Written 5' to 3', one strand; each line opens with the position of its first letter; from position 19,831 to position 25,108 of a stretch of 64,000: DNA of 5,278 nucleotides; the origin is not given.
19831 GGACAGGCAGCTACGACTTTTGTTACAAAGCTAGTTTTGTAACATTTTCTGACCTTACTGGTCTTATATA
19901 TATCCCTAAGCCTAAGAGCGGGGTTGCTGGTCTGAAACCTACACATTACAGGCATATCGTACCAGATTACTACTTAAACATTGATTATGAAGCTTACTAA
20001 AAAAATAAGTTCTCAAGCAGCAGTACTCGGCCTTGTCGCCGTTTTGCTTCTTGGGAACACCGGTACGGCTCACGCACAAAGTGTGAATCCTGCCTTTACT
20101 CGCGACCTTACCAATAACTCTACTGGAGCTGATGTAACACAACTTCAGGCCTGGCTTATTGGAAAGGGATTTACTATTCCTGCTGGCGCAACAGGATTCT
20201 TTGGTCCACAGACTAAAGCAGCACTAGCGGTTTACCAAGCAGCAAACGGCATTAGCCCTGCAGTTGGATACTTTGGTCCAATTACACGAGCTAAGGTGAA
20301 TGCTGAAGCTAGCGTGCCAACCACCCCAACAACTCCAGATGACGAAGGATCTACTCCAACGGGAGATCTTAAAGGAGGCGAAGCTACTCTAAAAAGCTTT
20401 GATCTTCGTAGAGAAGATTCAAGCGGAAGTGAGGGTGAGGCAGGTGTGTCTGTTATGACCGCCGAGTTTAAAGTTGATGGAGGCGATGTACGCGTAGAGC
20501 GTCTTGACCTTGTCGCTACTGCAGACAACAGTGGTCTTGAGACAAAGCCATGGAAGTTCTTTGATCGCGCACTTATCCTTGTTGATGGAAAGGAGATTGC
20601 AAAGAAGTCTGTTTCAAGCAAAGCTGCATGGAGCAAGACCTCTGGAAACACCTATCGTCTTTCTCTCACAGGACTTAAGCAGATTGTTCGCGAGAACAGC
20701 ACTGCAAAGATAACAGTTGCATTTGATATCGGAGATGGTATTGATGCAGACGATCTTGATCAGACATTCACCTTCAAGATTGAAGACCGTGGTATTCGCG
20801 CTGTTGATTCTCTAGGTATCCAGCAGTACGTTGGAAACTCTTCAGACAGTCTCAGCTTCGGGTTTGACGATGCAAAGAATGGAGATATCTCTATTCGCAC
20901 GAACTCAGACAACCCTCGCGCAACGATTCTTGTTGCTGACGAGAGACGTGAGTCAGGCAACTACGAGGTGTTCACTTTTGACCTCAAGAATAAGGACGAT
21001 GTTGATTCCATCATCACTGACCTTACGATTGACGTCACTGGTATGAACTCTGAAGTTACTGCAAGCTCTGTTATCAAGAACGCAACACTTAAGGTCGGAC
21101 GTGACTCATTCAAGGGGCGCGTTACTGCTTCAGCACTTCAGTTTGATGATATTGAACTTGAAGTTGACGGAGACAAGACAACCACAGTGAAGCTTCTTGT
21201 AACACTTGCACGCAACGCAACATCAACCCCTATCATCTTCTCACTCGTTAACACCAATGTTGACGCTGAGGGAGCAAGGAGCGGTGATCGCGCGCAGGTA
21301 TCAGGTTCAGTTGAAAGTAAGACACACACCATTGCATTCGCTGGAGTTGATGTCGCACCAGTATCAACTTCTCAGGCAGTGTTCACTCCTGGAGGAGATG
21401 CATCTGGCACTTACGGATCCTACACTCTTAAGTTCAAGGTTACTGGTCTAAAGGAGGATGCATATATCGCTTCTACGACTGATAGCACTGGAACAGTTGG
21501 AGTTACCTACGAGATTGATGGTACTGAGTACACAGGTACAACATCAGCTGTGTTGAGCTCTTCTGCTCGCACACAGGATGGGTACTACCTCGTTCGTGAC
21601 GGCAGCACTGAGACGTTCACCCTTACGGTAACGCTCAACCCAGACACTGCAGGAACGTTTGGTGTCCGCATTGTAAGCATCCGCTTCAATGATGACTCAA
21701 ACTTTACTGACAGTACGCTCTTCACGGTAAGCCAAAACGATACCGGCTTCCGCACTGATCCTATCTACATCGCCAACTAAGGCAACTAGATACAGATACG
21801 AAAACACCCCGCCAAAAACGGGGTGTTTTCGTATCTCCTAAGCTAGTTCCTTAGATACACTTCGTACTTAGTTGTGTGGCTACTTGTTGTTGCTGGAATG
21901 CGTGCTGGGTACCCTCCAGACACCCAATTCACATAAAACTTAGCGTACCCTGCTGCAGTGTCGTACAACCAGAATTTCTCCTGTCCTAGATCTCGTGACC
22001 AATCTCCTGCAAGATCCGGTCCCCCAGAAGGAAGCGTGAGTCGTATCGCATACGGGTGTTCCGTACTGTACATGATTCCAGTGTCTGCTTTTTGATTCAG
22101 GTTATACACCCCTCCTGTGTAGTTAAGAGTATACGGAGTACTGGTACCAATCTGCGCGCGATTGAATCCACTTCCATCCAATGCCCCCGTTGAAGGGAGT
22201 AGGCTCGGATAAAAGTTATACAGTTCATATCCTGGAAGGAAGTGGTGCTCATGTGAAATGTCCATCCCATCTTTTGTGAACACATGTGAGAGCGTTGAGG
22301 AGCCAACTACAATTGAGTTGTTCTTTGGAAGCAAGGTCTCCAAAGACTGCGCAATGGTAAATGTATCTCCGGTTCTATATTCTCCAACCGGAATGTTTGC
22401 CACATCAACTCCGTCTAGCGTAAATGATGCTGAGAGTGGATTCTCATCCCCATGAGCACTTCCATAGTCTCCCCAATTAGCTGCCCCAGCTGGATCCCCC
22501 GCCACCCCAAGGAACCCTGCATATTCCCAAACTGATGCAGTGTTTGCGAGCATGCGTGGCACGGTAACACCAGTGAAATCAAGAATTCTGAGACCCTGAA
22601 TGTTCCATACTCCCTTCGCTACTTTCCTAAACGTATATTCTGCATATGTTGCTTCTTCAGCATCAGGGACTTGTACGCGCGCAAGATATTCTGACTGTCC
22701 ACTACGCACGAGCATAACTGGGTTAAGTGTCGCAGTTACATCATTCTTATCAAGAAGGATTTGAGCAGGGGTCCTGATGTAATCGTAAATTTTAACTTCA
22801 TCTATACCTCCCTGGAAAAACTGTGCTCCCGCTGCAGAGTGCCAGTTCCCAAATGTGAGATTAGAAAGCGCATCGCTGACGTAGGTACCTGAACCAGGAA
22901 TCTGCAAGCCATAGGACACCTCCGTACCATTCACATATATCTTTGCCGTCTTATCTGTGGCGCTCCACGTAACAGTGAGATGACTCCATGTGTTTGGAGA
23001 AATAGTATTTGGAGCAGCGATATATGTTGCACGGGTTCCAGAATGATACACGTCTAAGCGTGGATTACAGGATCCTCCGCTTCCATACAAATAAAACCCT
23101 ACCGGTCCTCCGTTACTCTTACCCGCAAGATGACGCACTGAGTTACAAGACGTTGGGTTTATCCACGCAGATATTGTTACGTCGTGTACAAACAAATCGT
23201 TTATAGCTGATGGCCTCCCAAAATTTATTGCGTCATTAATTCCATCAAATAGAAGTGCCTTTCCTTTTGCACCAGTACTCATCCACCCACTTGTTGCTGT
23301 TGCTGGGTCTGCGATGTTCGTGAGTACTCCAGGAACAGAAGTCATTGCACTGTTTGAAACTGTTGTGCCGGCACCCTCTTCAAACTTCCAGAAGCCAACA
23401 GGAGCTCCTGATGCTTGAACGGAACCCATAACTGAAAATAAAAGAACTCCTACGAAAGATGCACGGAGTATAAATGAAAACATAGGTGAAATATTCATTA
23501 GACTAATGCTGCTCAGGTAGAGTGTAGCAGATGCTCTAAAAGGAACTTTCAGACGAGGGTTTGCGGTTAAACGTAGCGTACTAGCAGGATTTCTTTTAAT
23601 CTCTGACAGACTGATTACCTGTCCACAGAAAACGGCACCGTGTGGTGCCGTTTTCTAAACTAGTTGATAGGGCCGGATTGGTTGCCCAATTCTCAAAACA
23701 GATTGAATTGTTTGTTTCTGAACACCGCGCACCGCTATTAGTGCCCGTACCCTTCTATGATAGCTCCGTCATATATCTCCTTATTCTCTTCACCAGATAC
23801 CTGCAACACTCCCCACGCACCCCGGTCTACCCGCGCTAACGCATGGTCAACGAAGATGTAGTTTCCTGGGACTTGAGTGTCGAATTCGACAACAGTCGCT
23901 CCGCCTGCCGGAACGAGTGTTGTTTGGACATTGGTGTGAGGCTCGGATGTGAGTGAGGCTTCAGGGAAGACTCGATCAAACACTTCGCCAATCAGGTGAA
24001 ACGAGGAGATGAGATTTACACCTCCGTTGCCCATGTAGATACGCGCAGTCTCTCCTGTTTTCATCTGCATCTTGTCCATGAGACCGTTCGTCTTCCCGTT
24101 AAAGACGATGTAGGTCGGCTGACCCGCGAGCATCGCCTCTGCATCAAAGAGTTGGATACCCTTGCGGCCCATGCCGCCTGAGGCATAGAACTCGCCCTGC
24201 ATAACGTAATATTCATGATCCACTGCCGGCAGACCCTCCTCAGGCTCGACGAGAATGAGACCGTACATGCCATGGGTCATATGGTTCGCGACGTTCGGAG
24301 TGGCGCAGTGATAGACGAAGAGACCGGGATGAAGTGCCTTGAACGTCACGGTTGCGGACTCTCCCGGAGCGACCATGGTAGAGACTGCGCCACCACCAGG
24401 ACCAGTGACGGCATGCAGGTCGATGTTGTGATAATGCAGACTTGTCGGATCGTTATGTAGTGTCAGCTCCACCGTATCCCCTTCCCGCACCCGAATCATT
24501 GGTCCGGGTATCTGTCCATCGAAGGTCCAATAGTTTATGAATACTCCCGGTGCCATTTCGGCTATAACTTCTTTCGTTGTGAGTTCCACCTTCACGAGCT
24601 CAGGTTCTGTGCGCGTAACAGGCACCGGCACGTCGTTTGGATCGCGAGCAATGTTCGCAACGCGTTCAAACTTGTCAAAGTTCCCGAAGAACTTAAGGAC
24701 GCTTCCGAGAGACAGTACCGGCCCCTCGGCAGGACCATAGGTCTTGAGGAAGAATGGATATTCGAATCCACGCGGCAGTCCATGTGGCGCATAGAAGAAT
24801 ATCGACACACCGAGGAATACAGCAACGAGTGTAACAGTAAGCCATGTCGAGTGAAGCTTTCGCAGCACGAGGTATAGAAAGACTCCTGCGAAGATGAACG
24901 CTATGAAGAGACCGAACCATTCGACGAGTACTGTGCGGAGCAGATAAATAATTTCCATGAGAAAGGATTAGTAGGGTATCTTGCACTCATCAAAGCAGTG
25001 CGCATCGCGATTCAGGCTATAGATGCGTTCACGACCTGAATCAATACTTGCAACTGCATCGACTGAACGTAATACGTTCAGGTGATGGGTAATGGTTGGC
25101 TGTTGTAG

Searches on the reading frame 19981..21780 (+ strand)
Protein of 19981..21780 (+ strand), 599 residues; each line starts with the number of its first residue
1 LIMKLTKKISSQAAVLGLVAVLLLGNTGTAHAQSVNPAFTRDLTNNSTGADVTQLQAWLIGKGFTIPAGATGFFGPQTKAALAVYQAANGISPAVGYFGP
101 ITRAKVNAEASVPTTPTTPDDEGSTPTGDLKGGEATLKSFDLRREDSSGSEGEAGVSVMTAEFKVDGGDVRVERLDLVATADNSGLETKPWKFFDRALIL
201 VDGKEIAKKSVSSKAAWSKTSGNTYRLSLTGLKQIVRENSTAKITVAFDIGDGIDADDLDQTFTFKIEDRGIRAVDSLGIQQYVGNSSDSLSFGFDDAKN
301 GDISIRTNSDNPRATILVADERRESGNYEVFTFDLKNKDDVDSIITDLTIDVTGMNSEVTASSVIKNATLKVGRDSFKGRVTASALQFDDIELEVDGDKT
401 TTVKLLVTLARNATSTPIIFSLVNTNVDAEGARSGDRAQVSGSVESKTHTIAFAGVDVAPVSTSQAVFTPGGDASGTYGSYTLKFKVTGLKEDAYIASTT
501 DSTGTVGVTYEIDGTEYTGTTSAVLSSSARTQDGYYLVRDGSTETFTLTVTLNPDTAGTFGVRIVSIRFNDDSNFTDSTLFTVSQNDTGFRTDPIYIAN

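Call 49: search_protein_families(library=pfam, proteins=[window:19981-21780:+], max_evalue=0.0001)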
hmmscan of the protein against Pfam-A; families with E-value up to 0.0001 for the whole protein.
window:19981-21780:+ (599 aa): 1 family
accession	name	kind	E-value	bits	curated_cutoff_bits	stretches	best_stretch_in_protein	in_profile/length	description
PF01471.23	PG_binding_1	-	5.1e-10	39.8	23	1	48-104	1-55/57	Putative peptidoglycan binding domain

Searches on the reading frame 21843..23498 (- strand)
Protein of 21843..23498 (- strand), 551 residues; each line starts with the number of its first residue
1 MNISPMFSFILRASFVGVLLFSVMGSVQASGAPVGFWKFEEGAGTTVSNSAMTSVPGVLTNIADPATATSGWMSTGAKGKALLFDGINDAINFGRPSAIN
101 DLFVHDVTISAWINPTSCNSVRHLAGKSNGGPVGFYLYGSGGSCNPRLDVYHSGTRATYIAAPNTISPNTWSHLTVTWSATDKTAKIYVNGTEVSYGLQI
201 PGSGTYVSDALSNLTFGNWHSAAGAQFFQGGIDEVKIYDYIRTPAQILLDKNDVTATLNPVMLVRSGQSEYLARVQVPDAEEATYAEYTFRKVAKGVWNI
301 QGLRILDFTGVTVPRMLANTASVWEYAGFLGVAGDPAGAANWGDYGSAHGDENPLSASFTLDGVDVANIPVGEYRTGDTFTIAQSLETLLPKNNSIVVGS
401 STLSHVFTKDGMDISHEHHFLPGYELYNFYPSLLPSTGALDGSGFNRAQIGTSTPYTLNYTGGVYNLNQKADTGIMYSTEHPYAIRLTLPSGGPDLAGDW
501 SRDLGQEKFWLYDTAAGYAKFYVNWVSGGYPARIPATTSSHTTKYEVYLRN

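Call 49: search_protein_families(library=pfam, proteins=[window:21843-23498:-], max_evalue=0.0001)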
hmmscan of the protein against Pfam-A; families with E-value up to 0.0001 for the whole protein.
window:21843-23498:- (551 aa): 1 family
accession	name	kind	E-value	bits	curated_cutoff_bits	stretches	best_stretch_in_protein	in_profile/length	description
PF13385.13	Laminin_G_3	-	3.4e-24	86.2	27.6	1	104-247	16-150/151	Concanavalin A-like lectin/glucanases superfamily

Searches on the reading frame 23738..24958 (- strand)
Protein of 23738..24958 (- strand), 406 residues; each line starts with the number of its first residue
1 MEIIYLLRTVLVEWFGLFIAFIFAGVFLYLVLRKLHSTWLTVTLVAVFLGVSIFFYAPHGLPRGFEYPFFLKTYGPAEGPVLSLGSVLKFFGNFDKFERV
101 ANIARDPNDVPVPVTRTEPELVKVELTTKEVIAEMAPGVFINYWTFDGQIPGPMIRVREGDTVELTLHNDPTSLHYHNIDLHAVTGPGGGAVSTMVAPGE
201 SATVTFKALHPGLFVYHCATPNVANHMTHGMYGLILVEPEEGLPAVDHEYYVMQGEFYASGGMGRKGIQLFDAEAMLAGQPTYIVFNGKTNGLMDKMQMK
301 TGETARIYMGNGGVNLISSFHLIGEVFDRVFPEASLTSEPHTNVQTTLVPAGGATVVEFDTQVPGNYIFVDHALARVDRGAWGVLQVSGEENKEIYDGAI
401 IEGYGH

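Call 49: search_protein_families(library=pfam, proteins=[window:23738-24958:-], max_evalue=0.0001)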
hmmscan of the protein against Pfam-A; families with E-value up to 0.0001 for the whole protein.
window:23738-24958:- (406 aa): 3 families
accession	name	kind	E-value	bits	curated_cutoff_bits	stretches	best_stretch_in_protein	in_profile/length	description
PF07732.21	Cu-oxidase_3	-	8.8e-16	58.5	21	1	142-241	16-118/119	Multicopper oxidase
PF07731.20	Cu-oxidase_2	-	9.1e-15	55.1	20.4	1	150-240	30-136/137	Multicopper oxidase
PF13473.12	Cupredoxin_1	-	2.6e-05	24.6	27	0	154-220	36-94/104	Cupredoxin-like domain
